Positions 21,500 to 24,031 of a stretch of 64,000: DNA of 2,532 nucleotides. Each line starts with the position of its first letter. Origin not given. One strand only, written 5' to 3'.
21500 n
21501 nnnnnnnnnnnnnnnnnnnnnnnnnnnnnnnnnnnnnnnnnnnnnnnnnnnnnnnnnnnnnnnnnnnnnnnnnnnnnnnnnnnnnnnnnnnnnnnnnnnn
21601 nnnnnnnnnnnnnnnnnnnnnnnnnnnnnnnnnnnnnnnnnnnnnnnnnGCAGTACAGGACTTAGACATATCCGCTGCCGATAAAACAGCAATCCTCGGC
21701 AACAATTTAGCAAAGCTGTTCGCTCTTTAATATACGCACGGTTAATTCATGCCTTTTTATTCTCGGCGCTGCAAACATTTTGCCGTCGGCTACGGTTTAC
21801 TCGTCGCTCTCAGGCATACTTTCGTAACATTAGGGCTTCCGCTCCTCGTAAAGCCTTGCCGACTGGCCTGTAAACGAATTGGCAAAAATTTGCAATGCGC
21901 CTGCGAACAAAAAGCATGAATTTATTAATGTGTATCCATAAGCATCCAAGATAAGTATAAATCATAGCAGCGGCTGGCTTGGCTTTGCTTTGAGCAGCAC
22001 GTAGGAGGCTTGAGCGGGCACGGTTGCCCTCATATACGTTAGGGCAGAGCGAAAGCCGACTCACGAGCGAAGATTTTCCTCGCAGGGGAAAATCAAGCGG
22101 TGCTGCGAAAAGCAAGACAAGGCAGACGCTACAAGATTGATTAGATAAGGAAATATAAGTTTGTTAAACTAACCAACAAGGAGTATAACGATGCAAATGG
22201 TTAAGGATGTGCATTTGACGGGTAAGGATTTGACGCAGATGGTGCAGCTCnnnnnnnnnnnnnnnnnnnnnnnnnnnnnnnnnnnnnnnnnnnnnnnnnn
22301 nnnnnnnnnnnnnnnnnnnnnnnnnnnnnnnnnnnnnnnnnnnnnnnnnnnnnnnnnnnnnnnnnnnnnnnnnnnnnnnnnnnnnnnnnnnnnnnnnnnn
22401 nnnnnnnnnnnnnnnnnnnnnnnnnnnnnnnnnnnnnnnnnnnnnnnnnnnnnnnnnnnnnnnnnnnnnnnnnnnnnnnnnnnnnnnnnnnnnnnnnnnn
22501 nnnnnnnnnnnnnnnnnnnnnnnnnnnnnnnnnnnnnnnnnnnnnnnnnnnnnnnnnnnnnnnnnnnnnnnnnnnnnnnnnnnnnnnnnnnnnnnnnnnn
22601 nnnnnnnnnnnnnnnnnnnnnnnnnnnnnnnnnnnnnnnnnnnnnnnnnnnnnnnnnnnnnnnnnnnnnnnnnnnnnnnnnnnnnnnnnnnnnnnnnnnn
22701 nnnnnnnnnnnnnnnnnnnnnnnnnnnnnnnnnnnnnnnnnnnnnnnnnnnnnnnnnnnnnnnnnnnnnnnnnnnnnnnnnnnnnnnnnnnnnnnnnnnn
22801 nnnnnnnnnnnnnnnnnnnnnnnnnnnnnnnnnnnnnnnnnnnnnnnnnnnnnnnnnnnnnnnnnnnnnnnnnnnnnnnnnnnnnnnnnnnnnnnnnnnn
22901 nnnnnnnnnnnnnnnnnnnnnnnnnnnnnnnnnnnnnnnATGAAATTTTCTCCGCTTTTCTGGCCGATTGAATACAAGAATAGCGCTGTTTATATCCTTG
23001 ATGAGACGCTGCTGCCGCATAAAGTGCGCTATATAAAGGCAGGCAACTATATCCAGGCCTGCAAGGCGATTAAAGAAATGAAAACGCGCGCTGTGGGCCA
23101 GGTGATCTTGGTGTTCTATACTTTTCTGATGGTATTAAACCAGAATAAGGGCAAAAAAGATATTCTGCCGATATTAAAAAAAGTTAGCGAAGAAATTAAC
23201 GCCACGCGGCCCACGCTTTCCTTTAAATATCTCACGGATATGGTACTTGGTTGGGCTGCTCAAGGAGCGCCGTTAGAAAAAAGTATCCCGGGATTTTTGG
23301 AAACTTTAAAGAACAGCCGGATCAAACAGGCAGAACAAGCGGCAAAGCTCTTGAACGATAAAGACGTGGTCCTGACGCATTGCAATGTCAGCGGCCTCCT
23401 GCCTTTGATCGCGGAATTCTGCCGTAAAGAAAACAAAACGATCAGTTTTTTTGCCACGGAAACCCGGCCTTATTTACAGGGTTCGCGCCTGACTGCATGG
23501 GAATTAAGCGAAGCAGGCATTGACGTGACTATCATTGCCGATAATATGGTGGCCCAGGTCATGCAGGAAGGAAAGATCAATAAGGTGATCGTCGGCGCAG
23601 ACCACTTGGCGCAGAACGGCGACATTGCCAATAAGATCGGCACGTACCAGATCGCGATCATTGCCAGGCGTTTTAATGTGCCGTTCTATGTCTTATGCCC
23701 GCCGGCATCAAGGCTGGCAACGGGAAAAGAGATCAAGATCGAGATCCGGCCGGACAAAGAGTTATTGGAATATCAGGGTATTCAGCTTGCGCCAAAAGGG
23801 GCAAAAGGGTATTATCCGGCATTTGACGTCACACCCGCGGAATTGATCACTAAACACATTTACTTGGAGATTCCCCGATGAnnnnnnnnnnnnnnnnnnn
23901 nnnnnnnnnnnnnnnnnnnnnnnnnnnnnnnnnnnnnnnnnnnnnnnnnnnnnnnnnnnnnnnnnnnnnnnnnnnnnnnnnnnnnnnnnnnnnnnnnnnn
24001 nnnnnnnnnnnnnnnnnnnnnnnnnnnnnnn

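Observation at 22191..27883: DHAP-shunt-like 5'-deoxyadenosine/MTA salvage cassette in a radical-SAM-rich region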

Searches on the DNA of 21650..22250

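Call 51: search_rna_families(source=window, start=21650, end=22250, threshold=evalue, max_evalue=1)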
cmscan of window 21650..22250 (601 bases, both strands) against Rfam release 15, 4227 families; matches with E-value up to 1: 1.
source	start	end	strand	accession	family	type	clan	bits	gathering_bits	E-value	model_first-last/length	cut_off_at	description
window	21855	21937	-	RF03151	cyano-S1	Cis-reg; leader;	-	20.9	39.9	0.15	1-81/81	no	Cyanobacterial ribosomal protein S1 leader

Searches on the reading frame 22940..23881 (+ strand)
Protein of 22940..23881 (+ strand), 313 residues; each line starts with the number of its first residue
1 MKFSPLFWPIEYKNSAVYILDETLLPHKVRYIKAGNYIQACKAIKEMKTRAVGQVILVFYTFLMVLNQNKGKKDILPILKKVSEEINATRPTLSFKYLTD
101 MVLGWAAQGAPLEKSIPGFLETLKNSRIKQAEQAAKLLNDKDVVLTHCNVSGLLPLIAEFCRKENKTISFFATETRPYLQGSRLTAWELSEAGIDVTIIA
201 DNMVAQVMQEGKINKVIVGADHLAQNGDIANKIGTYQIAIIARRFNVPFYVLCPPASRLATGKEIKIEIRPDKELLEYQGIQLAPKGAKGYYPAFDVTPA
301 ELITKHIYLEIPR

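Call 3: search_protein_families(library=pfam, proteins=[window:22940-23881:+])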
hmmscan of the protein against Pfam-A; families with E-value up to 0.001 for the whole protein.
window:22940-23881:+ (313 aa): 1 family
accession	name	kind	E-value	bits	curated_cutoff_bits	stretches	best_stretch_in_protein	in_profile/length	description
PF01008.23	IF-2B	-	6.5e-59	199.9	22.4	1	106-307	72-272/280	Initiation factor 2 subunit family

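Call 4: search_protein_families(library=ncbifam, proteins=[window:22940-23881:+])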
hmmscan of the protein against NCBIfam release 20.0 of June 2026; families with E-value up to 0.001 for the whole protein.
window:22940-23881:+ (313 aa): 8 families
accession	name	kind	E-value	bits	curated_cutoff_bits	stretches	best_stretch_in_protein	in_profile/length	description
NF004326.0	PRK05720.1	subfamily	2.4e-76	256.9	271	1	7-305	10-332/358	s-methyl-5-thioribose-1-phosphate isomerase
TIGR00512.1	salvage_mtnA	equivalog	3.4e-71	239.9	279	1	10-307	3-327/335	S-methyl-5-thioribose-1-phosphate isomerase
TIGR00524.1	eIF-2B_rel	subfamily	2.1e-61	207.7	185.85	1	39-306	6-294/303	S-methyl-5-thioribose-1-phosphate isomerase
NF004700.0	PRK06036.1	equivalog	7.1e-54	183.1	528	1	13-305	9-320/339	S-methyl-5-thioribose-1-phosphate isomerase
NF004436.0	PRK05772.1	equivalog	2.1e-51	175.3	521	1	2-307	11-343/363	S-methyl-5-thioribose-1-phosphate isomerase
TIGR00511.1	ribulose_e2b2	equivalog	6.4e-36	124.1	314.1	1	43-304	8-277/301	ribose 1,5-bisphosphate isomerase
NF006210.0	PRK08335.1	equivalog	3.4e-19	69.2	339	1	66-252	35-217/275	translation initiation factor IF-2B subunit alpha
NF004994.0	PRK06372.1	equivalog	3.1e-16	59.5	249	1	131-253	78-192/253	translation initiation factor IF-2B subunit delta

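Call 9: search_solved_structures(query=window:22940-23881:+, max_evalue=0.00001, show_alignments=2)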
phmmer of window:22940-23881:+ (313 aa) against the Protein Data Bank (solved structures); distinct sequences matched with E-value up to 0.00001: 40.
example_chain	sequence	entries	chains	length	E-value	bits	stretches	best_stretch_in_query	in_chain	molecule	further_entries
1t9k_A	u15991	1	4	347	2.6e-49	171.3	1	10-306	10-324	Probable methylthioribose-1-phosphate isomerase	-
1t5o_A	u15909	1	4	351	1.9e-47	165.2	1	15-305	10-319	Translation initiation factor eIF2B, subunit delta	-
4ldq_A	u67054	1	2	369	2.5e-46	161.5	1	141-310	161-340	Methylthioribose-1-phosphate isomerase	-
4ldr_A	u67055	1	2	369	5.7e-46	160.3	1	141-310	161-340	Methylthioribose-1-phosphate isomerase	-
6a34_A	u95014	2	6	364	3.4e-44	154.5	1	9-304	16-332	Putative methylthioribose-1-phosphate isomerase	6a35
2yrf_A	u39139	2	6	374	4.1e-44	154.2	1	10-305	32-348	Methylthioribose-1-phosphate isomerase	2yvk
5yfj_A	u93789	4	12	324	1.2e-25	93.6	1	39-304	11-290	Ribose 1,5-bisphosphate isomerase | Ribose-1,5-bisphosphate isomerase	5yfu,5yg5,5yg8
2a0u_A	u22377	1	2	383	1.4e-25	93.4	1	163-309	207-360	initiation factor 2B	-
5yft_A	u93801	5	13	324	5.9e-25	91.3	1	39-304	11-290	Ribose 1,5-bisphosphate isomerase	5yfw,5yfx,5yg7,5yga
5yfs_A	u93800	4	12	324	2.9e-24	89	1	39-304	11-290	Ribose 1,5-bisphosphate isomerase | Ribose-1,5-bisphosphate isomerase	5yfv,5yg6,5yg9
3a11_A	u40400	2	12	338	5.1e-23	84.9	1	39-304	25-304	Translation initiation factor eIF-2B, delta subunit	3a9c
1w2w_B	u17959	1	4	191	7e-22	81.2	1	170-286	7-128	5-METHYLTHIORIBOSE-1-PHOSPHATE ISOMERASE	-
3vm6_A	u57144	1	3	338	1.2e-21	80.4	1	39-304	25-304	Translation initiation factor eIF-2B, delta subunit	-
9y3t_G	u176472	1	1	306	5.4e-17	65.2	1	119-304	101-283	Translation initiation factor eIF2B subunit alpha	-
6caj_H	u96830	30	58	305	5.5e-17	65.2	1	119-304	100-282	Translation initiation factor eIF-2B subunit alpha | Translation initiation factor eIF2B subunit alpha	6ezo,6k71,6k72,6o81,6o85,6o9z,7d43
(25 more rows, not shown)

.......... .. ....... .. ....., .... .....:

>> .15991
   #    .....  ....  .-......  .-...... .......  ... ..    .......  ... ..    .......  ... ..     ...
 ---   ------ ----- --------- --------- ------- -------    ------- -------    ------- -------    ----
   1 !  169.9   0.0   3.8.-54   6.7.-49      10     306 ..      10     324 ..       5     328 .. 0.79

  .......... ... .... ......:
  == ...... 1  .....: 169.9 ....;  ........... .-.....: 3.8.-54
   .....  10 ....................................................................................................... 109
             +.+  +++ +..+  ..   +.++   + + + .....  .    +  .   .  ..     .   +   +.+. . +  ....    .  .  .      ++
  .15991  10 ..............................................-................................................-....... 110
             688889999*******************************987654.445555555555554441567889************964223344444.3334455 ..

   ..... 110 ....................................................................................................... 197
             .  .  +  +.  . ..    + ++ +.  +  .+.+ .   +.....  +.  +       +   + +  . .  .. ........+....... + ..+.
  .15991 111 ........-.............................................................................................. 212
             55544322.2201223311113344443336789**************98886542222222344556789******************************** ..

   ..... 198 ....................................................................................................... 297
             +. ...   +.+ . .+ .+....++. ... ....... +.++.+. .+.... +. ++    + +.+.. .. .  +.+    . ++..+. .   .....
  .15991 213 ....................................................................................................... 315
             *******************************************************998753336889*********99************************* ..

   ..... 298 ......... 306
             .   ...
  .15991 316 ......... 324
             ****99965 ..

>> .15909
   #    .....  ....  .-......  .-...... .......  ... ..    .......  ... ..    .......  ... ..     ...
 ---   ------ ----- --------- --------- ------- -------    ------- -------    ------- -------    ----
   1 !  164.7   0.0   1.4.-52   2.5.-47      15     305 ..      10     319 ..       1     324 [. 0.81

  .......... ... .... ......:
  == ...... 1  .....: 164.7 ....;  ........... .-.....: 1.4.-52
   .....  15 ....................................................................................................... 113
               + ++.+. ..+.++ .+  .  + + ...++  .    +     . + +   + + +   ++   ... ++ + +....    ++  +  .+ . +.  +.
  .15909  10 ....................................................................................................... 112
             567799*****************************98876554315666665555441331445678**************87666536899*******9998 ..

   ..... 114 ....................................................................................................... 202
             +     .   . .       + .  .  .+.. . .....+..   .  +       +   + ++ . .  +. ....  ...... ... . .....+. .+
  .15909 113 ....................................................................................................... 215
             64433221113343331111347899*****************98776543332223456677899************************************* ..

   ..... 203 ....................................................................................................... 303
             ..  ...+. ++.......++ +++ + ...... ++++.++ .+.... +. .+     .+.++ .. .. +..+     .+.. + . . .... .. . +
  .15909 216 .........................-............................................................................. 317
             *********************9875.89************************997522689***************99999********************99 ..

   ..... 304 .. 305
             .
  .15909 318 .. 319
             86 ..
